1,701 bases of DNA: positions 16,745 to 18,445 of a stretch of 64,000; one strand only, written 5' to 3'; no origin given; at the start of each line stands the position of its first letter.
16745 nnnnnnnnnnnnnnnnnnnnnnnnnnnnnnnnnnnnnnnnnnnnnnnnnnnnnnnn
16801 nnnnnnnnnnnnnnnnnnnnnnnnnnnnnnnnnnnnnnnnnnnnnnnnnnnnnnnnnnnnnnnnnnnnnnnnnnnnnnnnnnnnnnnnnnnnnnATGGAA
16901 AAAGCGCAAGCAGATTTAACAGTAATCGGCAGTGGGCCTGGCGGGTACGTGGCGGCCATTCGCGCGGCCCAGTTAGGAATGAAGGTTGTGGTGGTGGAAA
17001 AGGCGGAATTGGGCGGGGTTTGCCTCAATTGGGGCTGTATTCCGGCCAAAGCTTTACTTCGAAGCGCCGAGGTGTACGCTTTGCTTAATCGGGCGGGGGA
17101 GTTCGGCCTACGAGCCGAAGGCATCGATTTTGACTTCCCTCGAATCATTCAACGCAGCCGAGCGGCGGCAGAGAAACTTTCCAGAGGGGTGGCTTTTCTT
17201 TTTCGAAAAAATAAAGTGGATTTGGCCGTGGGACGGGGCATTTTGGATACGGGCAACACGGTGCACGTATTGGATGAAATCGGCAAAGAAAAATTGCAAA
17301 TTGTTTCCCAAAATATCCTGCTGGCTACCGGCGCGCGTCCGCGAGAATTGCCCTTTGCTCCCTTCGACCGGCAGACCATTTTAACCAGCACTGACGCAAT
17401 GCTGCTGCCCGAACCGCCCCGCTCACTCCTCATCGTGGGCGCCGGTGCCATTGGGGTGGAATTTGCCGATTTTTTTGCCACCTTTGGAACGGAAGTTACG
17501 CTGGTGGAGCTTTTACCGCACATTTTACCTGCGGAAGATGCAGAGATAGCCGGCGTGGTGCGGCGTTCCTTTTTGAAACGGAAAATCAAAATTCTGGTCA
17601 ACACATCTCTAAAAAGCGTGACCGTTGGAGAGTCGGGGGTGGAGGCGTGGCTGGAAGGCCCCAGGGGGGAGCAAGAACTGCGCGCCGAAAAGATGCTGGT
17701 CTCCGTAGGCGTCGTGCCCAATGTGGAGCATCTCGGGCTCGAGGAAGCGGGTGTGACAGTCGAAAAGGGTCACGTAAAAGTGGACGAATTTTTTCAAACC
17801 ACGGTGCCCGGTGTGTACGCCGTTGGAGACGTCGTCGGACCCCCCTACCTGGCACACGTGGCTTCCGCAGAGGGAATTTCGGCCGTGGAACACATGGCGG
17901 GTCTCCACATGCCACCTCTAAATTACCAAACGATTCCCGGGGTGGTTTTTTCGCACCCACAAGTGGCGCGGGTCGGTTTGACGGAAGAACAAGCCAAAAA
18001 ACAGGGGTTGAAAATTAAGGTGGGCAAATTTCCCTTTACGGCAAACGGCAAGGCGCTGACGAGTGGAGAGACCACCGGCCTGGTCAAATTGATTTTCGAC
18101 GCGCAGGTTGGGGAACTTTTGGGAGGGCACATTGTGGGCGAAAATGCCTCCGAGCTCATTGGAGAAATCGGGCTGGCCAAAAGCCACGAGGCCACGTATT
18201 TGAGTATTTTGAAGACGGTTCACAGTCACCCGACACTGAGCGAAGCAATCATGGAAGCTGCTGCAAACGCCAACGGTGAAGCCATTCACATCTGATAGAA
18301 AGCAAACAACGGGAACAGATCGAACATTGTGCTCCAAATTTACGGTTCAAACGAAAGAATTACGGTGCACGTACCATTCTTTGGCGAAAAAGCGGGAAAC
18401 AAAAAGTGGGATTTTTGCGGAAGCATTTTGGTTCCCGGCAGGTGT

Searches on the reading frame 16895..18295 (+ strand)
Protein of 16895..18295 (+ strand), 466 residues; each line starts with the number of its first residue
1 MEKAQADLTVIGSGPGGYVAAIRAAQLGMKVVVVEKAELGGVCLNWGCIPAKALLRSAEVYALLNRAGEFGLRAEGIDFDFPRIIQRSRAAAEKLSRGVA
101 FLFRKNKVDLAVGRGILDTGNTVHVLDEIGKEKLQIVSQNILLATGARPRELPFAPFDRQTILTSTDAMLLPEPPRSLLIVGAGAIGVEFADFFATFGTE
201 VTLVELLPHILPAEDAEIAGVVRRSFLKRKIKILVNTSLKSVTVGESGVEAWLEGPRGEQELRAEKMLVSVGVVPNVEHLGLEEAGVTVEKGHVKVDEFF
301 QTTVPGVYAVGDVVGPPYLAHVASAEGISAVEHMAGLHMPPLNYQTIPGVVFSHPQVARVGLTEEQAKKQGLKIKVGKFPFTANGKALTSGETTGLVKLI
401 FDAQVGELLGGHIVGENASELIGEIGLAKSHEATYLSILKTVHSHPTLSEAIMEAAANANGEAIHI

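Call 37: search_protein_families(library=pfam, proteins=[window:16895-18295:+])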
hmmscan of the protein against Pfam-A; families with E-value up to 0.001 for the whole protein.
window:16895-18295:+ (466 aa): 14 families
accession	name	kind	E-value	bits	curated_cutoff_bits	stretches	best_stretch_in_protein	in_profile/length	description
PF07992.20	Pyr_redox_2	-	4e-67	227.1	26.1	1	7-327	2-291/291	Pyridine nucleotide-disulphide oxidoreductase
PF02852.28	Pyr_redox_dim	-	1.9e-38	131.5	25.3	1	347-456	1-110/110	Pyridine nucleotide-disulphide oxidoreductase, dimerisation domain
PF00070.33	Pyr_redox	-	1.5e-21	77.2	22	1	178-250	2-75/82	Pyridine nucleotide-disulphide oxidoreductase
PF13738.12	Pyr_redox_3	-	6e-12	45.9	30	1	130-311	117-305/305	Pyridine nucleotide-disulphide oxidoreductase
PF00890.30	FAD_binding_2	-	1.6e-08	34.6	20.4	1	7-46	1-40/414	FAD binding domain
PF13450.12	NAD_binding_8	-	3.3e-07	30.9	21.9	1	10-44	1-36/68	NAD(P)-binding Rossmann-like domain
PF12831.13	FAD_oxidored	-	1.1e-06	28.6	27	1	7-42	1-37/416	FAD dependent oxidoreductase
PF01134.28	GIDA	-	1.1e-06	28.4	22.1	1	7-61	1-53/391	Glucose inhibited division protein A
PF02737.24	3HCDH_N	-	2.3e-05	24.8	22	0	180-237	4-62/180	3-hydroxyacyl-CoA dehydrogenase, NAD binding domain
PF02826.25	2-Hacid_dh_C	-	6.9e-05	22.7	25.1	0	177-208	38-69/178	D-isomer specific 2-hydroxyacid dehydrogenase, NAD binding domain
PF01494.25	FAD_binding_3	-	0.00014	21.6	22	0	7-37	3-33/349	FAD binding domain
PF01946.23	Thi4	-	0.00016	21.4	26.2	0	4-41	16-55/235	Thi4 family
PF03486.20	HI0933_like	-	0.00024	21.1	50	0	7-38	2-33/244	HI0933-like protein Rossmann domain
PF01266.30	DAO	-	0.0003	20.9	27.9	0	7-67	1-67/353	FAD dependent oxidoreductase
